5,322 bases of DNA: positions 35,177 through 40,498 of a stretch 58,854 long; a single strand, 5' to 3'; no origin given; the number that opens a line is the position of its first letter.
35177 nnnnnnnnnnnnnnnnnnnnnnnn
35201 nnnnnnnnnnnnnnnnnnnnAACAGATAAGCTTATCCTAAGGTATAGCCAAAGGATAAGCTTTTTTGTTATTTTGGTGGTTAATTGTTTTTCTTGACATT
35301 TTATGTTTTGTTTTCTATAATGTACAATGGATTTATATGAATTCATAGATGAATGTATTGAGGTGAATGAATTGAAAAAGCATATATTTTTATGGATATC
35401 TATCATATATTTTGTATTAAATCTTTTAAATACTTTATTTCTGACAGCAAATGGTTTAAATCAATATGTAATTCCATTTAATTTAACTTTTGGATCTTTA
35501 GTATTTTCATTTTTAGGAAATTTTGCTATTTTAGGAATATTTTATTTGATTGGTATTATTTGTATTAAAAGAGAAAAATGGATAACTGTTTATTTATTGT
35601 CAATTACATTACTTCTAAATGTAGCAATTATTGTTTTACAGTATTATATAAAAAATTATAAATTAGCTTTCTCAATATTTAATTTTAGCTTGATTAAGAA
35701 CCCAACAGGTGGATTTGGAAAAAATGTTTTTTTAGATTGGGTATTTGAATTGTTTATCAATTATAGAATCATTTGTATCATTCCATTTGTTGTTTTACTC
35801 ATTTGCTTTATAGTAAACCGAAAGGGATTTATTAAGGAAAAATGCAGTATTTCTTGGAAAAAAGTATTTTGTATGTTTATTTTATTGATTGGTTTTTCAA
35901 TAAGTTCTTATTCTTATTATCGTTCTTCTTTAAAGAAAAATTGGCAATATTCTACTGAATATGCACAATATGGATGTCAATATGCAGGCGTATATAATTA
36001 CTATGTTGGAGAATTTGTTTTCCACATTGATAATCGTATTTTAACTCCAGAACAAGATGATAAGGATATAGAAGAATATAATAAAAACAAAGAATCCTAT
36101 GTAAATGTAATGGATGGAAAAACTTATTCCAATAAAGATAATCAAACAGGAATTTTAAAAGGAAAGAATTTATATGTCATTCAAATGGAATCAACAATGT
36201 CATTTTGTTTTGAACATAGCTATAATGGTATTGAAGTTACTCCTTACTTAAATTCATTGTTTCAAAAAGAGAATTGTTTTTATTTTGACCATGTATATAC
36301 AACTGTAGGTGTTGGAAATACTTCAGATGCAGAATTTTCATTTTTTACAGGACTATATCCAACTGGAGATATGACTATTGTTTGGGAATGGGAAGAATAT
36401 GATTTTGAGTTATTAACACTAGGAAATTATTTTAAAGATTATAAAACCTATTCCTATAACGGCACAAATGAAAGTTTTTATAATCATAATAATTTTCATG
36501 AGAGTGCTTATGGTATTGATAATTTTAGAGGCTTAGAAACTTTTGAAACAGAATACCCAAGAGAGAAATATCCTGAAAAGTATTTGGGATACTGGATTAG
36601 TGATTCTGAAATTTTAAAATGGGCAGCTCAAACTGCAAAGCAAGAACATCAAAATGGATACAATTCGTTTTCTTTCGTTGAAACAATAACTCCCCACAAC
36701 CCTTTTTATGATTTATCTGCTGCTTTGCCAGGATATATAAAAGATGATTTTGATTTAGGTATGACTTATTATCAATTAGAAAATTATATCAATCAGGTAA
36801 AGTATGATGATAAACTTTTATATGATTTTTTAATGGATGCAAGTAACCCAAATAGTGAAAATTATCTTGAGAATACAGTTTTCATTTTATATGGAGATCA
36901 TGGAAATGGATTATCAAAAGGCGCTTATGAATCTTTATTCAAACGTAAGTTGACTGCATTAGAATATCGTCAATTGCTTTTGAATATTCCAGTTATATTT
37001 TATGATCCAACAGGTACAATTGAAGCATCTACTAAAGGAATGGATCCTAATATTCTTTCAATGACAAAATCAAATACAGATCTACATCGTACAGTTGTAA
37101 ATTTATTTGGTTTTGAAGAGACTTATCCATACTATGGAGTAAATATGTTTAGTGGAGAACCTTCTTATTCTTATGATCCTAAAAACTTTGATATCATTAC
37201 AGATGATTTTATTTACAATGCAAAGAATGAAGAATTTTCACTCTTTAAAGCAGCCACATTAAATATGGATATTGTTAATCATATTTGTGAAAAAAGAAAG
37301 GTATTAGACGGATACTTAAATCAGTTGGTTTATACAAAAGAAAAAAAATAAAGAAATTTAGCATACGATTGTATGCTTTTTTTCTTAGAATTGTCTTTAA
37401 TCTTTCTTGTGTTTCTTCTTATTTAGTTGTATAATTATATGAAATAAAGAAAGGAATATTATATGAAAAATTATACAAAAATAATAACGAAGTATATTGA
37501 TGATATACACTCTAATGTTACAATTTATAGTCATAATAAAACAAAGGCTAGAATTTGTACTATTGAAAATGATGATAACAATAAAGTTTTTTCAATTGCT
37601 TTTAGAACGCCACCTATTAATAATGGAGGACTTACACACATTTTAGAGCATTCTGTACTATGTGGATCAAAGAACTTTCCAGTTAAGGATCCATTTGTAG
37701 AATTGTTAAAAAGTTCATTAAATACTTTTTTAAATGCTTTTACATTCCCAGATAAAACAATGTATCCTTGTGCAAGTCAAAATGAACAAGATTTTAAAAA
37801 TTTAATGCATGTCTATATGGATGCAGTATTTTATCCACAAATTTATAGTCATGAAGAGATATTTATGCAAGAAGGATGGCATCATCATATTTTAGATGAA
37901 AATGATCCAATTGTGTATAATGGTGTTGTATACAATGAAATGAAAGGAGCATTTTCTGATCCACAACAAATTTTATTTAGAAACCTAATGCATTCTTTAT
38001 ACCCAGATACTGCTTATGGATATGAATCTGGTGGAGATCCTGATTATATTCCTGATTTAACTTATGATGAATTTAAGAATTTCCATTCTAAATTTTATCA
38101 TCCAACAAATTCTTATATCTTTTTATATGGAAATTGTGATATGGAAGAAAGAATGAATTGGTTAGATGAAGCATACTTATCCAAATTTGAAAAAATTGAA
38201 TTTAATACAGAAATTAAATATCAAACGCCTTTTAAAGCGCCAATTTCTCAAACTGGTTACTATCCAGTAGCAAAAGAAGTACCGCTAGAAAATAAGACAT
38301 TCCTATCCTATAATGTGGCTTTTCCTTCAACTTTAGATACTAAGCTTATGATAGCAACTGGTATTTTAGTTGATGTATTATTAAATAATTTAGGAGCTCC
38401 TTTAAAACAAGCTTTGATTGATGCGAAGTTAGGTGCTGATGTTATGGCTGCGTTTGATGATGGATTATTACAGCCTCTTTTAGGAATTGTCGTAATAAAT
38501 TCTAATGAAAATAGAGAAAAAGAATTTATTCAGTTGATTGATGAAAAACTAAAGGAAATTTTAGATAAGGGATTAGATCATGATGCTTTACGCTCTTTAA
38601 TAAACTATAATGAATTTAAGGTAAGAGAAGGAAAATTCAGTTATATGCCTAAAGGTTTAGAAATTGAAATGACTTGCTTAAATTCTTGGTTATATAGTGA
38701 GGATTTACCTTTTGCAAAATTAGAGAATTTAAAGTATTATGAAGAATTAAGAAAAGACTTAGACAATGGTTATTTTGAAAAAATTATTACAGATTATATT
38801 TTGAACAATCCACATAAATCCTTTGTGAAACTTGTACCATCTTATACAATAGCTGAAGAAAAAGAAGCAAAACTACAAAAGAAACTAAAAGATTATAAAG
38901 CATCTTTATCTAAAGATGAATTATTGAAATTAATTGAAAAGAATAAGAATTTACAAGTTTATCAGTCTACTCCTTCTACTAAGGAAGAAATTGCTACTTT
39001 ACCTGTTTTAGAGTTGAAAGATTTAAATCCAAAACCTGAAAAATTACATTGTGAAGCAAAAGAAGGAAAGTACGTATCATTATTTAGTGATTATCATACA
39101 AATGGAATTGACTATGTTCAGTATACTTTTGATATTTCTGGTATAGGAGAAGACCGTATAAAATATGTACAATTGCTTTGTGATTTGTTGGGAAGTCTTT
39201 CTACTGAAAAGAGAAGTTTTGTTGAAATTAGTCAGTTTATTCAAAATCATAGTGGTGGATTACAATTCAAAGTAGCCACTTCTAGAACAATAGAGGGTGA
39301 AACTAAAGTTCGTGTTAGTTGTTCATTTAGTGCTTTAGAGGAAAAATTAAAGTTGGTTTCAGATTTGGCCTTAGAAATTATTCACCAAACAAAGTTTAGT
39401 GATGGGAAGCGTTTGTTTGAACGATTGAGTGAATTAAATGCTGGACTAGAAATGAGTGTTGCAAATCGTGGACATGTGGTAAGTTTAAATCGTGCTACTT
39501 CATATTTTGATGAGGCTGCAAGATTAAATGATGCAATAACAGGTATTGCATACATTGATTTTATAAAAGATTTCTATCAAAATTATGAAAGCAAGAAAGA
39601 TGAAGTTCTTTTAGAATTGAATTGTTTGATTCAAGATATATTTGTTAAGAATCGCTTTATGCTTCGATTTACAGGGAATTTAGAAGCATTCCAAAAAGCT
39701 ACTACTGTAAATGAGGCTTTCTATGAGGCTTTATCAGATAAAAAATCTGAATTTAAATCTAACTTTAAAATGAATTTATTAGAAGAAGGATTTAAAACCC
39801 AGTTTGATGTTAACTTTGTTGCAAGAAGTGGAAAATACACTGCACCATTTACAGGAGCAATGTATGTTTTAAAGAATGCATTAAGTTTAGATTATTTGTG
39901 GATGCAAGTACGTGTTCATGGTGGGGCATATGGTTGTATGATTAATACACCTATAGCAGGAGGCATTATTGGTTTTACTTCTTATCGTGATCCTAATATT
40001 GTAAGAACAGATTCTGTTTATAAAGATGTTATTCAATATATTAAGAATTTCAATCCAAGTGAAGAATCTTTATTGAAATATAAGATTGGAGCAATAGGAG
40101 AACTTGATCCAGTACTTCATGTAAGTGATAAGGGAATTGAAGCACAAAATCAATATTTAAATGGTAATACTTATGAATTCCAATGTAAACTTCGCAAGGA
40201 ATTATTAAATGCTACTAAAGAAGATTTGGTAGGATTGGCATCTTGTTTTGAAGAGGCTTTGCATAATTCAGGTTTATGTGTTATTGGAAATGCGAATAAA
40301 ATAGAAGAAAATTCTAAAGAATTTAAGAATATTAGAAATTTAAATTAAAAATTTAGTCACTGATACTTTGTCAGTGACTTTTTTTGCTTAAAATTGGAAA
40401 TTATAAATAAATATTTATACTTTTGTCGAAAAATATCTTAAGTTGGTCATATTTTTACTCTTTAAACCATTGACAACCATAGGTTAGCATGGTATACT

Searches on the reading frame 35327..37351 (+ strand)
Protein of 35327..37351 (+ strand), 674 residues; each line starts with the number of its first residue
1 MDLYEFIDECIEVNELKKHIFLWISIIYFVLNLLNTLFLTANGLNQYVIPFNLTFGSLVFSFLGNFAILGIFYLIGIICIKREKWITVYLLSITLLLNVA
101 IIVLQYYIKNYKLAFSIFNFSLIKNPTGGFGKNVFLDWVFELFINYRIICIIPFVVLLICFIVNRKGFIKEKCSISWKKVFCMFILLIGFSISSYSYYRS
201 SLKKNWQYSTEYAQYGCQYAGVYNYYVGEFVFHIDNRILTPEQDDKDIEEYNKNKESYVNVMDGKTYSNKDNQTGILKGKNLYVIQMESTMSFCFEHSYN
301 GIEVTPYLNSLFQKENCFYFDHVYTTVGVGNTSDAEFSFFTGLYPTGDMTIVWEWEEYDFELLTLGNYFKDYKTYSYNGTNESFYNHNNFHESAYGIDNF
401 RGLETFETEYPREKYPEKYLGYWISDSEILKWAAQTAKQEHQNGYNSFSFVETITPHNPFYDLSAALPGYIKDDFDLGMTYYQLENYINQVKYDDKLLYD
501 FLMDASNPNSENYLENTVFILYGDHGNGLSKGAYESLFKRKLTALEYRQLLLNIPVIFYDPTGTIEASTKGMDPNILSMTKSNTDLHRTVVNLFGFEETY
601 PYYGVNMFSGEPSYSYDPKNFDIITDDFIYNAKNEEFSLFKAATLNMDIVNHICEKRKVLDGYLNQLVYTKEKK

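Call 7: search_protein_families(library=pfam, proteins=[window:35327-37351:+], max_evalue=0.001)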
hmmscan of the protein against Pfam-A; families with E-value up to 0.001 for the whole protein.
window:35327-37351:+ (674 aa): 1 family
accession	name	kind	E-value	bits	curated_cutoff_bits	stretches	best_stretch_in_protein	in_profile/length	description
PF00884.28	Sulfatase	-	2.3e-18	67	25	1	281-539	2-255/301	Sulfatase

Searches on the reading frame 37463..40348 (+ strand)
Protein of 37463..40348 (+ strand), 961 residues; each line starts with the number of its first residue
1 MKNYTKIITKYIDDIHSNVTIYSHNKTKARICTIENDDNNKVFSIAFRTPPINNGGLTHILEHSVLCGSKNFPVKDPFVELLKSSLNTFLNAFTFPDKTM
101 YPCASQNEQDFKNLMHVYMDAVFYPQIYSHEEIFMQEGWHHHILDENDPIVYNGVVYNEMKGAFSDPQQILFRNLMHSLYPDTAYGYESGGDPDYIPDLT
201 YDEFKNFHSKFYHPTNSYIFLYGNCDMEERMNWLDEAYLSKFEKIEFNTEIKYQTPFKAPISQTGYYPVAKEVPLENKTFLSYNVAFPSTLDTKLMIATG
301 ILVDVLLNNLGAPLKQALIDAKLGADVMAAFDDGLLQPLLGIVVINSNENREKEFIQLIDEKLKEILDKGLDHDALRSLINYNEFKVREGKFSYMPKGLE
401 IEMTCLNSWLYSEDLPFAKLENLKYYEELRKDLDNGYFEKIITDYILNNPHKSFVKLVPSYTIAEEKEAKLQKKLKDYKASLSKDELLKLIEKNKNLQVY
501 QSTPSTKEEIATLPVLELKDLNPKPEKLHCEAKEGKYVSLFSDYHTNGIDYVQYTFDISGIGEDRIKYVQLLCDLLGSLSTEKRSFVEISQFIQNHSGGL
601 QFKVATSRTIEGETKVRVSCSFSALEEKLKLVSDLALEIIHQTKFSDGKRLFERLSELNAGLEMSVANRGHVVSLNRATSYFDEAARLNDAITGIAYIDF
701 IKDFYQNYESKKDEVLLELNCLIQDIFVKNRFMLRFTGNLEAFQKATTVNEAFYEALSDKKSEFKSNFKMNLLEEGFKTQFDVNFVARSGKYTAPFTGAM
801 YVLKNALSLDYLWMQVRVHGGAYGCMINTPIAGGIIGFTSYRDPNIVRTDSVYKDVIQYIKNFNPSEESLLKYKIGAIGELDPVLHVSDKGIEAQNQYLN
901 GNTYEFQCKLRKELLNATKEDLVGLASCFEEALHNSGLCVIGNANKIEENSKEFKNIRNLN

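Call 7: search_protein_families(library=pfam, proteins=[window:37463-40348:+], max_evalue=0.001)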
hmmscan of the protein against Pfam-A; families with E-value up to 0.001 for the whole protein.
window:37463-40348:+ (961 aa): 4 families
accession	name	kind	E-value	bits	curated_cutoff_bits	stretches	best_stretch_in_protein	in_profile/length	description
PF08367.16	M16C_assoc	-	1.2e-60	205.2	25.3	1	457-703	1-251/252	Peptidase M16C associated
PF22516.1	PreP_C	-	7.9e-34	117.2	27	1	779-942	6-171/173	PreP C-terminal domain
PF05193.26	Peptidase_M16_C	-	2.3e-26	93.2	23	1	198-378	1-176/181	Peptidase M16 inactive domain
PF00675.25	Peptidase_M16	-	3.6e-08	33.9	22.3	1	53-130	29-103/149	Insulinase (Peptidase family M16)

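Call 13: find_related_loci(query=window:37463-40348:+, collection=genome_contigs, flank=10000)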
Query window:37463-40348:+ (961 aa) in genome_contigs; peptide patterns used: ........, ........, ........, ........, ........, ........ (x = any residue, [..] = any of these).
138 stretches matched a pattern; 97 encode a relative of the query (tblastn E <= 1e-3); the best 80 are kept; 80 distinct loci.
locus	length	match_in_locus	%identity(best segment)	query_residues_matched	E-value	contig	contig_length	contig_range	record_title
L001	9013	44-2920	73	1-960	0e+0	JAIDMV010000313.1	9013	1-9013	MAG: Anaeroplasmataceae bacterium isolate SC0341_S8_3 SC0341_S8_3_contig_313, whole genome shotgun sequence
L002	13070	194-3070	73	1-960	0e+0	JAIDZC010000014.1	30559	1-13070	MAG: Anaeroplasmataceae bacterium isolate SC0377_S7_4 SC0377_S7_4_contig_14, whole genome shotgun sequence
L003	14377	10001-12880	73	1-961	0e+0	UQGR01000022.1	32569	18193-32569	uncultured Mollicutes bacterium isolate UMGS268 genome assembly, contig: NODE_738_length_32569_cov_4.359907, whole genom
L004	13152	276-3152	73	1-960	0e+0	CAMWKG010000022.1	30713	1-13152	MAG TPA_asm: uncultured Mollicutes bacterium isolate SRR14411256_bin.9_metawrap_v1.3_MAG genome assembly, contig: NODE.1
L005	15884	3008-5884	73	1-960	0e+0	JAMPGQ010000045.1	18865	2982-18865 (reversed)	MAG: Anaeroplasma bactoclasticum isolate NALB_7863_1 Scaffold_#45__SCF_045___18865_bp, whole genome shotgun sequence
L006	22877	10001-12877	73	1-960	0e+0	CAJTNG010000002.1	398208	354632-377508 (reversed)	MAG TPA_asm: uncultured Anaeroplasmataceae bacterium isolate MGBC104323 genome assembly, contig: MGBC104323.2, whole gen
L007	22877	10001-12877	68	1-960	0e+0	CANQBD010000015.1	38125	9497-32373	MAG: uncultured Anaeroplasmataceae bacterium isolate Lapin-005__bin41 genome assembly, contig: Lapin-005__NODE_1389_leng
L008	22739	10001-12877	66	1-960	0e+0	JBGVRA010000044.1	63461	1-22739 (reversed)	MAG: Anaeroplasmataceae bacterium isolate fecal_MAG_151 fecal_MAG_151_contig_0044, whole genome shotgun sequence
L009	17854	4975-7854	60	1-960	0e+0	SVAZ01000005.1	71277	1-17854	MAG: Erysipelotrichaceae bacterium isolate SIG215 NODE_124_length_71277_cov_12.586952, whole genome shotgun sequence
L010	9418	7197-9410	76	1-738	0e+0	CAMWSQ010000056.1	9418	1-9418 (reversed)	MAG TPA_asm: uncultured Mollicutes bacterium isolate SRR14411300_bin.1_metawrap_v1.3_MAG genome assembly, contig: NODE.4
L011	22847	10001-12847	85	13-961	0e+0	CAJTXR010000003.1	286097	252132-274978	MAG TPA_asm: uncultured Anaeroplasmataceae bacterium isolate MGBC122639 genome assembly, contig: MGBC122639.3, whole gen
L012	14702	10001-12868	49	1-960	0e+0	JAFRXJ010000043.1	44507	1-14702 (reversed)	MAG: Acholeplasmatales bacterium isolate RGIG2884 Goat_Omasum.Co__c1554697, whole genome shotgun sequence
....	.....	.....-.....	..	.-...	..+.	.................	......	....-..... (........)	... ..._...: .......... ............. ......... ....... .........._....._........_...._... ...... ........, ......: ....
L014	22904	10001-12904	40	1-960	0e+0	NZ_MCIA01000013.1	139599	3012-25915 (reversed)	Lacrimispora algidixylanolytica strain SPL73 contig_20, whole genome shotgun sequence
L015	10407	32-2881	42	10-954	0e+0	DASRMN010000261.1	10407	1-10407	MAG TPA_asm: Clostridia bacterium isolate SMAG_U10216 k141_237122, whole genome shotgun sequence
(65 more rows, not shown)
